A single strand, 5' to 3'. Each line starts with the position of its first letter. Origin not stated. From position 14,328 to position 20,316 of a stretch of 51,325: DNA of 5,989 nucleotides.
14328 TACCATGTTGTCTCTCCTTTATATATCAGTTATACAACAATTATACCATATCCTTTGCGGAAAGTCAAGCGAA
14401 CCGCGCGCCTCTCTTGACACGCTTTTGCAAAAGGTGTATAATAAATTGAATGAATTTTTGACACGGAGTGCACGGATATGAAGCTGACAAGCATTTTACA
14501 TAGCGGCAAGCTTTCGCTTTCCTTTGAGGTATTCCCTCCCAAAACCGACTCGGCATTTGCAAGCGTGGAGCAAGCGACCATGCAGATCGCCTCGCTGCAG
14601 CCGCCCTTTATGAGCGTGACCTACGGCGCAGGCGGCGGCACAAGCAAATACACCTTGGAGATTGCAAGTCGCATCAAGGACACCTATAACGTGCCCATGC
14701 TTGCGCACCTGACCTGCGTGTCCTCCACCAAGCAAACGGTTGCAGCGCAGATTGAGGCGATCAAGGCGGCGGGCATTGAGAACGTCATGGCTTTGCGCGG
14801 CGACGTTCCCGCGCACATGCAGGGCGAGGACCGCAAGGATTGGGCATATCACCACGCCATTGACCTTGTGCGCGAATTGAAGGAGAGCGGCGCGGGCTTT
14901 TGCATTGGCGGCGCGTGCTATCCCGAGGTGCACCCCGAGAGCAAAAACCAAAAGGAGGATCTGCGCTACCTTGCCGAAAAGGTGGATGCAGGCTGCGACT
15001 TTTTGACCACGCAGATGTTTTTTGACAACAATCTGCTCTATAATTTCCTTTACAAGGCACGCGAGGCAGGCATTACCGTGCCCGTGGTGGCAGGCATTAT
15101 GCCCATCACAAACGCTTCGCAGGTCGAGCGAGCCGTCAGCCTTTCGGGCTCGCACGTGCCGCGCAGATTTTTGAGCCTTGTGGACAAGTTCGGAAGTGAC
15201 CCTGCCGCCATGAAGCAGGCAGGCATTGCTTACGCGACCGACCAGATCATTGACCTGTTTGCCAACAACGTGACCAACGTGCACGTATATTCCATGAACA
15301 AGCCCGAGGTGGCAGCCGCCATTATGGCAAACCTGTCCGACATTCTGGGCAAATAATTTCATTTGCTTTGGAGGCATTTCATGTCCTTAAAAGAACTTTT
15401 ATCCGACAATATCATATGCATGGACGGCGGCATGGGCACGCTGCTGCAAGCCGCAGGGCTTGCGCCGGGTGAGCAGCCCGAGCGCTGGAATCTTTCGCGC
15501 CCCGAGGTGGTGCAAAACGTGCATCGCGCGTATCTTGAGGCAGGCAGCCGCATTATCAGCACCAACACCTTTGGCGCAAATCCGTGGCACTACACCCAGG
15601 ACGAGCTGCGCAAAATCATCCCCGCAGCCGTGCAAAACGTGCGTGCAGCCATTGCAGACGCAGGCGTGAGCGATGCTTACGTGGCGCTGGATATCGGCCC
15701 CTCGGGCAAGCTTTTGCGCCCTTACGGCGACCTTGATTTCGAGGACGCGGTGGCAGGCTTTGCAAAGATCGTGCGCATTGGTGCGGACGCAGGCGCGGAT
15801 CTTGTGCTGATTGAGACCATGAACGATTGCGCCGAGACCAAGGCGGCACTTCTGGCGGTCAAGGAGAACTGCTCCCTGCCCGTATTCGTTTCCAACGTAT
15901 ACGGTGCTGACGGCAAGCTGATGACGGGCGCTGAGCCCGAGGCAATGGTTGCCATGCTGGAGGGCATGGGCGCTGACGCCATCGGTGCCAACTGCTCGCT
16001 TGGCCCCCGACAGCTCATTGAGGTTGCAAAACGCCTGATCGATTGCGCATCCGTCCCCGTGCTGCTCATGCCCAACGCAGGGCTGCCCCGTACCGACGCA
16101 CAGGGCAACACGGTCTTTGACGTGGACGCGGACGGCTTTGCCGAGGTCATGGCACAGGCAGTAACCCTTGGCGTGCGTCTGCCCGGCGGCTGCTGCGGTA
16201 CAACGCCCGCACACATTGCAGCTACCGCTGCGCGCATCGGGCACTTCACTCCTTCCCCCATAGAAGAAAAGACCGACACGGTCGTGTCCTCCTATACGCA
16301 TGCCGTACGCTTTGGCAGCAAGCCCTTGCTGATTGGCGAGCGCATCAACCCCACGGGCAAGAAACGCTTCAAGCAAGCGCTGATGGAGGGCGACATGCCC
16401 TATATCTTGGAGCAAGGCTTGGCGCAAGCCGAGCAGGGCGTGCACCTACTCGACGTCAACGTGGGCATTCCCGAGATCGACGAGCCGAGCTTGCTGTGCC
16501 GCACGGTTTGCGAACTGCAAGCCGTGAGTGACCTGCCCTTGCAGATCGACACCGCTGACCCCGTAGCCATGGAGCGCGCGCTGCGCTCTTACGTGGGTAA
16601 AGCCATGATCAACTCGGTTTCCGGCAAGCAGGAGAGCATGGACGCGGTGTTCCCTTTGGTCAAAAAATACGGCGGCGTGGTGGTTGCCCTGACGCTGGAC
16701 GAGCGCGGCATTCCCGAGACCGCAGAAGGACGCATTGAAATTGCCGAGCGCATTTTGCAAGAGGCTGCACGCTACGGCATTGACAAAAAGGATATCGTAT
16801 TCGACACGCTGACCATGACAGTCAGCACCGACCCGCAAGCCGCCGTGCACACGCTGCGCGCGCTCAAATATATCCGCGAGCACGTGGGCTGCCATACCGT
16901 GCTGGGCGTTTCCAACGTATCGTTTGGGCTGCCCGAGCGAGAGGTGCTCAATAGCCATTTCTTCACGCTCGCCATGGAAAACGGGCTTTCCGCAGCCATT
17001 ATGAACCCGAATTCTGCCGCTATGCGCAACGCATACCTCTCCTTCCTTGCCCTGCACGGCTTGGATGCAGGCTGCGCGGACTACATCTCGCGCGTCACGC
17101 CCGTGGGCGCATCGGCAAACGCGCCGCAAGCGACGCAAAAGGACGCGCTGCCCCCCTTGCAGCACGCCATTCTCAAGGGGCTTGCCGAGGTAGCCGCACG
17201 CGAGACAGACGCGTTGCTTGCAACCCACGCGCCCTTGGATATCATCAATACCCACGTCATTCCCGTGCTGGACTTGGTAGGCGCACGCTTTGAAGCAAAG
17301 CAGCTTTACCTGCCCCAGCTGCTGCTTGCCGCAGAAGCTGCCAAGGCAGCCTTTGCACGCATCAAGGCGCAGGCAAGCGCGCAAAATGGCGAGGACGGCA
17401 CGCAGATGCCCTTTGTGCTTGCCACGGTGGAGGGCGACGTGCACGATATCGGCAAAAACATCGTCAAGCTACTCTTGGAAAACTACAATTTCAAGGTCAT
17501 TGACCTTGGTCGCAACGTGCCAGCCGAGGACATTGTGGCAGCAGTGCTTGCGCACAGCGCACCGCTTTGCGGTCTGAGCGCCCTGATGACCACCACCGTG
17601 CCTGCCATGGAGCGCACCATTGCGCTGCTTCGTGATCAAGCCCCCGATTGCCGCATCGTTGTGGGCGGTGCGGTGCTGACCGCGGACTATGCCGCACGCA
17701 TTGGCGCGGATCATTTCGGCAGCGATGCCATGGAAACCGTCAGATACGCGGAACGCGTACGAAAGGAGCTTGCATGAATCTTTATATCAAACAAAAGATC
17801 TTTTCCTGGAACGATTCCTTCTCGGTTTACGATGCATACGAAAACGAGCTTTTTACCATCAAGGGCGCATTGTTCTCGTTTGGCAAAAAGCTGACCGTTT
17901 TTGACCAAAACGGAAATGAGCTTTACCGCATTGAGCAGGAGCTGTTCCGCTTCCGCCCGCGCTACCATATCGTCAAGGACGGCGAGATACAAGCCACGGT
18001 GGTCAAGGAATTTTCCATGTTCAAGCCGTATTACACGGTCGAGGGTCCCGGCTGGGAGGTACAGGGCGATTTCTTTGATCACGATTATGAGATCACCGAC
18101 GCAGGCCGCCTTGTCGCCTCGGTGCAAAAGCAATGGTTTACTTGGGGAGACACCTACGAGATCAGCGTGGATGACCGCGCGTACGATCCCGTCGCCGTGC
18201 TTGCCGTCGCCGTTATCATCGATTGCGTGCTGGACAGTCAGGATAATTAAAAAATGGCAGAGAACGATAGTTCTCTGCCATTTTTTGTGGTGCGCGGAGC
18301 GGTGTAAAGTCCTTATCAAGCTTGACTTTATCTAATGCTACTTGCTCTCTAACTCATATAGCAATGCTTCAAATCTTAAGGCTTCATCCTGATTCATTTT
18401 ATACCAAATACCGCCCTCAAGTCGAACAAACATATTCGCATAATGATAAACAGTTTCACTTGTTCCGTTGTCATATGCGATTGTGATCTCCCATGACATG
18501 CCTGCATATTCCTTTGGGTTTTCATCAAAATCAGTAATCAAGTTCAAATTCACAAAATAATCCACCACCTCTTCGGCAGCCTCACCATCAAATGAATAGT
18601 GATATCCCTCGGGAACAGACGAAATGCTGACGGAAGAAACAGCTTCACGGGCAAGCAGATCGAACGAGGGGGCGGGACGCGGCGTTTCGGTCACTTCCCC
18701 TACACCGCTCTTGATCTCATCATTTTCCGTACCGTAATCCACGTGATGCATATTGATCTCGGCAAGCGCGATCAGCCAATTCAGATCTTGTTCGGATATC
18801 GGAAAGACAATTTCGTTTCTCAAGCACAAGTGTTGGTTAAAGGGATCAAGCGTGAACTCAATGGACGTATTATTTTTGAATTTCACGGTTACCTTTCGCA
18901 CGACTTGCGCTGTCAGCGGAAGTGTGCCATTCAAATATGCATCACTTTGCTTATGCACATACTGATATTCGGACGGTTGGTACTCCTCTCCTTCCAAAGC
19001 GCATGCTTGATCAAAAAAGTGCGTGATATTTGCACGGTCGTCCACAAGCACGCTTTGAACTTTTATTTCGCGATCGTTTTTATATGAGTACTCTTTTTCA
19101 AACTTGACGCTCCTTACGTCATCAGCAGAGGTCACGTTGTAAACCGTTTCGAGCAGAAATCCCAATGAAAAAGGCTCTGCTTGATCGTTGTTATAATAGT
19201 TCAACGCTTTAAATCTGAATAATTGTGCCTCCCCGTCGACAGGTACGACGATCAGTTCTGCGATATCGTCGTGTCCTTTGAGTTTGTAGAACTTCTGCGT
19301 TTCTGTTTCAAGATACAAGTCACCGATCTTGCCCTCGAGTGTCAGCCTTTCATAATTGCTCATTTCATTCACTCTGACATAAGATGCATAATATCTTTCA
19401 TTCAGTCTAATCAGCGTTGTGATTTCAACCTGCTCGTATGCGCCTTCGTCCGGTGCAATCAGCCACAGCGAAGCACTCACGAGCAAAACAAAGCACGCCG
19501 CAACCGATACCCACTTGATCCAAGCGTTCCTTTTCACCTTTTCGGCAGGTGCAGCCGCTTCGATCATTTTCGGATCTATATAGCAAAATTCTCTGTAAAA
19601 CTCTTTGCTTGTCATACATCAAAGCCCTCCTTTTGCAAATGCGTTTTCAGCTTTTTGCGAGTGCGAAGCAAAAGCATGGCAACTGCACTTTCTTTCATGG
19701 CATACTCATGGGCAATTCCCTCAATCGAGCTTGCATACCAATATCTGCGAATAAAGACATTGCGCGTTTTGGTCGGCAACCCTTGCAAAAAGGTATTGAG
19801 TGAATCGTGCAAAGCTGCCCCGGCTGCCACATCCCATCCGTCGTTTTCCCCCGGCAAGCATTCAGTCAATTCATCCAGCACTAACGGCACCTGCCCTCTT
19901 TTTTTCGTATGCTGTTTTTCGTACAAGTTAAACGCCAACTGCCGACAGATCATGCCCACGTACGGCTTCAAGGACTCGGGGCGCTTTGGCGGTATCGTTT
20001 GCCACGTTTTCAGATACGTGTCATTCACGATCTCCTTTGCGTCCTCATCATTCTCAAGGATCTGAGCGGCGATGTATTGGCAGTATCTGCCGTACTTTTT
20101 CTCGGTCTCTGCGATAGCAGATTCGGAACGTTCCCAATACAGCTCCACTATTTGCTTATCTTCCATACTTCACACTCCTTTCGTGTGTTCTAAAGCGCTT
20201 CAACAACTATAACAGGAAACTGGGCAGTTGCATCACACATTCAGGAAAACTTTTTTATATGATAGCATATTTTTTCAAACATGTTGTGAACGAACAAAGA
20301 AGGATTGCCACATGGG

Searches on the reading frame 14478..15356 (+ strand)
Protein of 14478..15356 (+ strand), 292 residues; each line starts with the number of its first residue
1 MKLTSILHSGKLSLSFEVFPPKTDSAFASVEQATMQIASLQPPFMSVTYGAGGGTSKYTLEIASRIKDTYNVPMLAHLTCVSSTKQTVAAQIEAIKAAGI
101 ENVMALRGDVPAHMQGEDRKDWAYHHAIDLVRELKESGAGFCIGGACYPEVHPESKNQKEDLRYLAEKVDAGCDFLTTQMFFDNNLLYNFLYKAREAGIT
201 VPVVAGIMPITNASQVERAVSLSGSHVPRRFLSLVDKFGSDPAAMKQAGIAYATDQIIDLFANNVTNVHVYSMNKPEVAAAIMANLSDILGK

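Call 44: search_protein_families(library=pfam, max_evalue=0.001, proteins=[window:14478-15356:+])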
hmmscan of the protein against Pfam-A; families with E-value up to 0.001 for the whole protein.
window:14478-15356:+ (292 aa): 1 family
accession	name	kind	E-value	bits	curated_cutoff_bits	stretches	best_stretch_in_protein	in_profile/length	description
PF02219.23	MTHFR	-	3.7e-83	279.6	24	1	3-286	2-286/287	Methylenetetrahydrofolate reductase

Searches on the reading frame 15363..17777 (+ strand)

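Call 44: search_protein_families(library=pfam, max_evalue=0.001, proteins=[window:15363-17777:+])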
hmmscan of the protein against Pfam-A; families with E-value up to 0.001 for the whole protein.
window:15363-17777:+ (804 aa): 4 families
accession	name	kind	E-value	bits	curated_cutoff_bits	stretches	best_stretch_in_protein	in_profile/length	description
PF02574.22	S-methyl_trans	-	4.4e-63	214.2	22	1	20-291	3-282/283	Homocysteine S-methyltransferase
PF00809.28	Pterin_bind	-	6.1e-31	108.4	25.5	1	325-547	1-243/244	Pterin binding enzyme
PF02310.24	B12-binding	-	2.8e-25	88.9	32.1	1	684-792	3-119/121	B12 binding domain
PF02607.22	B12-binding_2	-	3.1e-15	56.5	23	1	599-668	5-74/74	B12 binding domain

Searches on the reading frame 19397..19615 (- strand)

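Call 43: search_protein_families(library=pfam, max_evalue=10, proteins=[window:19397-19615:-])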
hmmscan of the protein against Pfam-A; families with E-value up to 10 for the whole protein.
seq(73 aa): 1 family
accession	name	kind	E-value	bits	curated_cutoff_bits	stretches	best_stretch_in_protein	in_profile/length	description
PF19607.4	DUF6112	-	0.084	13.1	25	1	31-62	22-53/88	Family of unknown function (DUF6112)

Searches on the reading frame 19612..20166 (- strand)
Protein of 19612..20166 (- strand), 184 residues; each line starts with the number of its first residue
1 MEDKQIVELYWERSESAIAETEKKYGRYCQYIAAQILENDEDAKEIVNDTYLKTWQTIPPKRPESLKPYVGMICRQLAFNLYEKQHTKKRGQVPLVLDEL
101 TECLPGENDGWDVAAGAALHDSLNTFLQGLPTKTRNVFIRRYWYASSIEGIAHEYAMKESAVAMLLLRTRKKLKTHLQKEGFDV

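Call 5: search_protein_families(library=pfam, max_evalue=0.01, proteins=[window:19612-20166:-])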
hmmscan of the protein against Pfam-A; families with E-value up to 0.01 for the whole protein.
window:19612-20166:- (184 aa): 3 families
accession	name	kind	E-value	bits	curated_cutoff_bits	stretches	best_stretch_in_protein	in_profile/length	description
PF08281.18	Sigma70_r4_2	-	6.8e-07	29.3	25.7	1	122-173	3-54/54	Sigma-70, region 4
PF04545.22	Sigma70_r4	-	9.3e-06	25.5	24.1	1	127-174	2-49/50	Sigma-70, region 4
PF04542.20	Sigma70_r2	-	2.1e-05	24.7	24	1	24-85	4-68/71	Sigma-70 region 2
